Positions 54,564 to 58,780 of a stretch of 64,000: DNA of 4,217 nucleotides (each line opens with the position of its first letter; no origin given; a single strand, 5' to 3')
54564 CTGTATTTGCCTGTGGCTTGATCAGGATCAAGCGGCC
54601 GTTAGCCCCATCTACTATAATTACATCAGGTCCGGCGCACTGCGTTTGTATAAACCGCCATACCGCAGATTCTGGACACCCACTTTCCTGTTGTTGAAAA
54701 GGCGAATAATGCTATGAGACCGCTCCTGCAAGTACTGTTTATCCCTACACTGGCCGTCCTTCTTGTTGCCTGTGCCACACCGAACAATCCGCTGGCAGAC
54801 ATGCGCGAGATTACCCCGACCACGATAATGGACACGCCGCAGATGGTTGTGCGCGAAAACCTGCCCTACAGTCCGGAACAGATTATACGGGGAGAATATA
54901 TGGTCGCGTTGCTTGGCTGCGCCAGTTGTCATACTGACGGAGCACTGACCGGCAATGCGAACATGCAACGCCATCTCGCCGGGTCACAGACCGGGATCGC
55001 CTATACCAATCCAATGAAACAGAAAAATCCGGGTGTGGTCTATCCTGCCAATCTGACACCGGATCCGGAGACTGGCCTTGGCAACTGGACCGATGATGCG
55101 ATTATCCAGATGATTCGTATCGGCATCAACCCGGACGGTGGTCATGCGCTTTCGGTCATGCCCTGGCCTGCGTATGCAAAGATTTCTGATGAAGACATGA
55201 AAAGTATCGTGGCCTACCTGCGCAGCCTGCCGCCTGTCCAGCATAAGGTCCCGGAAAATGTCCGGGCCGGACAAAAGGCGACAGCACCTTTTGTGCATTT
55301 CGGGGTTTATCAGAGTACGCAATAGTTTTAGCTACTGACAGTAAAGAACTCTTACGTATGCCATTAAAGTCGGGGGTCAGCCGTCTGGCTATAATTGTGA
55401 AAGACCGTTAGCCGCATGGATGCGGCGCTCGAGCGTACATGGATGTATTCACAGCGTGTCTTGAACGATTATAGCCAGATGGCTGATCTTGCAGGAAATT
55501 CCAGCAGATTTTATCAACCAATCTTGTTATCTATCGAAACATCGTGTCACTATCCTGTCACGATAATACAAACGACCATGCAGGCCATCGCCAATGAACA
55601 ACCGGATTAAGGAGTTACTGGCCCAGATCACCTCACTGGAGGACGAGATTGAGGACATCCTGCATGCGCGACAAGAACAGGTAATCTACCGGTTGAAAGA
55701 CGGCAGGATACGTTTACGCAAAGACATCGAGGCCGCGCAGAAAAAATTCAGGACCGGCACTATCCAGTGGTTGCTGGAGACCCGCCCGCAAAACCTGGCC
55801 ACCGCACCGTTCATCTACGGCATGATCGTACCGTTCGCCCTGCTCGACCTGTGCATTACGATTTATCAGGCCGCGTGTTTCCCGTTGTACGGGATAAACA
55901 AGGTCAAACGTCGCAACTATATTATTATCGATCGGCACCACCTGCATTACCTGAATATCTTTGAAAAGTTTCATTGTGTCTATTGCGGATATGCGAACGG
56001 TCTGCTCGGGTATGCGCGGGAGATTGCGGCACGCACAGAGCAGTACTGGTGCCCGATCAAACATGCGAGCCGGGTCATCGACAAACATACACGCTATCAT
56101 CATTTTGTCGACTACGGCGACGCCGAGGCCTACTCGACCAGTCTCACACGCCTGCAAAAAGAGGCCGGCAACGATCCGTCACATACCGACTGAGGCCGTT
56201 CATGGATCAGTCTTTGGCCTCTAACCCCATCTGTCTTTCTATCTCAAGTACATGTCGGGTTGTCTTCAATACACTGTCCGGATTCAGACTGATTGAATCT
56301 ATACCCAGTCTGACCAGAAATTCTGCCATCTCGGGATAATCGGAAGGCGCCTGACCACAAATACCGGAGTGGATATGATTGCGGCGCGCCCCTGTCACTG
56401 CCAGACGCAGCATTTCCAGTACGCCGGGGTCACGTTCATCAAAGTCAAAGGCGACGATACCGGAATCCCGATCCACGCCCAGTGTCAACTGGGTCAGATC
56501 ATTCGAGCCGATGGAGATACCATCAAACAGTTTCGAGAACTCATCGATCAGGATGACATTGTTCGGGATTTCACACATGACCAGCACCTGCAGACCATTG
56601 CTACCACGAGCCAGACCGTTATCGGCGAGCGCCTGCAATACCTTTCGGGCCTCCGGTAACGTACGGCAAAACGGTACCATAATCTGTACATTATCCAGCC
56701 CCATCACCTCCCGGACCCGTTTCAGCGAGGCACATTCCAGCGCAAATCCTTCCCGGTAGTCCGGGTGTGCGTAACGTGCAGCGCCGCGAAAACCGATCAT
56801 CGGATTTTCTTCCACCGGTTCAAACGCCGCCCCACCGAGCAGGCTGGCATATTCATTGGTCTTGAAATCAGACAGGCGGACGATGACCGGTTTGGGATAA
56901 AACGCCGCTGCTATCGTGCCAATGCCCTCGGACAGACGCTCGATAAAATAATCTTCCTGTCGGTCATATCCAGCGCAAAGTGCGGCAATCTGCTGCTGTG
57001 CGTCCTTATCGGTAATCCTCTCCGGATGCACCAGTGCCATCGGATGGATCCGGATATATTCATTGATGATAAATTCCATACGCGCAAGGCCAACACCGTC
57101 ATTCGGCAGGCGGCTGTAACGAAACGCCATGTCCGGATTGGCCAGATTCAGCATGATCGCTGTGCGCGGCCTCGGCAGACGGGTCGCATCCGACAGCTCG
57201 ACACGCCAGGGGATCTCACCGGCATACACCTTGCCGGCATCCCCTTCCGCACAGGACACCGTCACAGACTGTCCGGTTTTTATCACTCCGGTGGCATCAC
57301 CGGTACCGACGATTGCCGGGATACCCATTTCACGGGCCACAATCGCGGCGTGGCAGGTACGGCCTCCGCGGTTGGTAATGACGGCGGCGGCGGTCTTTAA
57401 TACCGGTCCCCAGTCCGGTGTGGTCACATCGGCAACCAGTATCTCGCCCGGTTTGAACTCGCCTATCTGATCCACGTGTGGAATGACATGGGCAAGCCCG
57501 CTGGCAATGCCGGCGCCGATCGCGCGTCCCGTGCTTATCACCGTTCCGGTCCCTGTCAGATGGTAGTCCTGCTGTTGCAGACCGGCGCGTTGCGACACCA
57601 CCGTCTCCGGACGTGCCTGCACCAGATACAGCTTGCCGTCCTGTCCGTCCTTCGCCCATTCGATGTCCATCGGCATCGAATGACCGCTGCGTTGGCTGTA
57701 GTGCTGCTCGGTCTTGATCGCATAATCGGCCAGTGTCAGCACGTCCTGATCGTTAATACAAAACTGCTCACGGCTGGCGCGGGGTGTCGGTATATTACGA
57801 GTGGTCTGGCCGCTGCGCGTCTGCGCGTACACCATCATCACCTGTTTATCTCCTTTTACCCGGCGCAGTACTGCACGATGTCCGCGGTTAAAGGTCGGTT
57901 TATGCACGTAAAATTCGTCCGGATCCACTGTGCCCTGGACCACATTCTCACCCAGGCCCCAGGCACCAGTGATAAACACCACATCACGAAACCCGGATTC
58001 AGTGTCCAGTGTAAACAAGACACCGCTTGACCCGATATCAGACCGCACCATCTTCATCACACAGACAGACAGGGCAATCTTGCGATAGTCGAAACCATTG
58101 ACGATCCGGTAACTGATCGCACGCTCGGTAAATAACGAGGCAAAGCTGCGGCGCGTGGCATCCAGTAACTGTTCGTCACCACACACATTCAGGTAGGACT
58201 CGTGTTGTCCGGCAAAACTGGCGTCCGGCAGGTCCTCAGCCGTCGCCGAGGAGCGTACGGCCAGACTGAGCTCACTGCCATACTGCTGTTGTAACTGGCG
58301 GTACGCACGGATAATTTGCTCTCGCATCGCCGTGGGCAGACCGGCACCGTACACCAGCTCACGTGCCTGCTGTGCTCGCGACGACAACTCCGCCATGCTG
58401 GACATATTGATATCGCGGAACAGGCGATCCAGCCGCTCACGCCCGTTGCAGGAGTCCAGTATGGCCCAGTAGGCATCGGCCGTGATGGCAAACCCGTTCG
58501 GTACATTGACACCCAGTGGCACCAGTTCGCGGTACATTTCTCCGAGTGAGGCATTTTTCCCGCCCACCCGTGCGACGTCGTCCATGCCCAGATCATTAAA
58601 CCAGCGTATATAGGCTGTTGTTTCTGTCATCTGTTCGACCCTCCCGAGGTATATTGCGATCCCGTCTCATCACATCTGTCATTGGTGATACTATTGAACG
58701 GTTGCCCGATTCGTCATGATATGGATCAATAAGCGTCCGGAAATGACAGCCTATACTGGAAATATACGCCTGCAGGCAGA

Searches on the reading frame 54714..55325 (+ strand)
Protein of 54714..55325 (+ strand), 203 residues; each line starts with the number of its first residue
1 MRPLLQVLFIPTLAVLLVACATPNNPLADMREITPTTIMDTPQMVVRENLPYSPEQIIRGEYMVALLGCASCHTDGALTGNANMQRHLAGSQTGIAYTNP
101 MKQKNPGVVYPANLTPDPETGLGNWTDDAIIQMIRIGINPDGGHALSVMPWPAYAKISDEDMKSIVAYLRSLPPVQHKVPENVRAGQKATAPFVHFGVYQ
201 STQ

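Call 44: search_protein_families(library=pfam, proteins=[window:54714-55325:+])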
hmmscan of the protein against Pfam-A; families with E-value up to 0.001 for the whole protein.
window:54714-55325:+ (203 aa): 2 families
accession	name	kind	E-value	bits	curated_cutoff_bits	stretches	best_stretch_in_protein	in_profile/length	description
PF00034.26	Cytochrom_C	-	1.1e-05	27.1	21.3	1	68-172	11-89/90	Cytochrome c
PF13442.11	Cytochrome_CBB3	-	1.7e-05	25.5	27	1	69-169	14-68/68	Cytochrome C oxidase, cbb3-type, subunit III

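Call 93: find_encoding_contigs(protein=window:54714-55325:+, flank=3000, max_places=8)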
Protein window:54714-55325:+ (203 aa): no gene with exactly this product is on record in the collection.

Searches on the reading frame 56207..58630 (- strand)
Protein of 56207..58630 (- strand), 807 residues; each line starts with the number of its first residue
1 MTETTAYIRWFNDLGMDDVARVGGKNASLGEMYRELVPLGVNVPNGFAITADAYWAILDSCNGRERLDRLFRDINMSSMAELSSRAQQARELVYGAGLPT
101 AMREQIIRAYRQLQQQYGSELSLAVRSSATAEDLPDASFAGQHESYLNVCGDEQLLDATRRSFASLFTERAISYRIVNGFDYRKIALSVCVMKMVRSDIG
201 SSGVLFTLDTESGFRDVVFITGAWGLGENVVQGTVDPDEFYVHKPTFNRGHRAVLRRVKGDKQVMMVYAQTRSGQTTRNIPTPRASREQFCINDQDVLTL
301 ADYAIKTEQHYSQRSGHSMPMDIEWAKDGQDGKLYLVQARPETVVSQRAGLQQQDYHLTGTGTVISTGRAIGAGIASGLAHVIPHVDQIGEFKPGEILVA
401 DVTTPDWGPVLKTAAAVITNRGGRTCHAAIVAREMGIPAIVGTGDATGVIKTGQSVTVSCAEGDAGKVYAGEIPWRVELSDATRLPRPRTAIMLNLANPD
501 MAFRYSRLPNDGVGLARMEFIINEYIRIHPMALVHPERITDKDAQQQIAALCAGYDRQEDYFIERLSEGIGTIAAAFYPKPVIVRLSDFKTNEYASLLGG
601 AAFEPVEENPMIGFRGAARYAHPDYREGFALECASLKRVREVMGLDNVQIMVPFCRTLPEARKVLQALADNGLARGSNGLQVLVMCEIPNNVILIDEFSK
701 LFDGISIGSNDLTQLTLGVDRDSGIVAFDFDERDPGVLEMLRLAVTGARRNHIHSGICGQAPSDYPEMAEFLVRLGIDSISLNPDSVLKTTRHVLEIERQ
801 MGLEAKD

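Call 44: search_protein_families(library=pfam, proteins=[window:56207-58630:-])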
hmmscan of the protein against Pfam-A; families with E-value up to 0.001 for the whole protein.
window:56207-58630:- (807 aa): 3 families
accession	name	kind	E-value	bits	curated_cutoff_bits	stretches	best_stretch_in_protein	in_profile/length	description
PF01326.24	PPDK_N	-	3.1e-112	375.5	27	1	20-352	2-319/328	Pyruvate phosphate dikinase, AMP/ATP-binding domain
PF02896.24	PEP-utilizers_C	-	1.8e-56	191.9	22.8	1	489-797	19-291/293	PEP-utilising enzyme, PEP-binding domain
PF00391.29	PEP-utilizers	-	3.7e-27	94.1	23.1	1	392-463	1-72/72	PEP-utilising enzyme, mobile domain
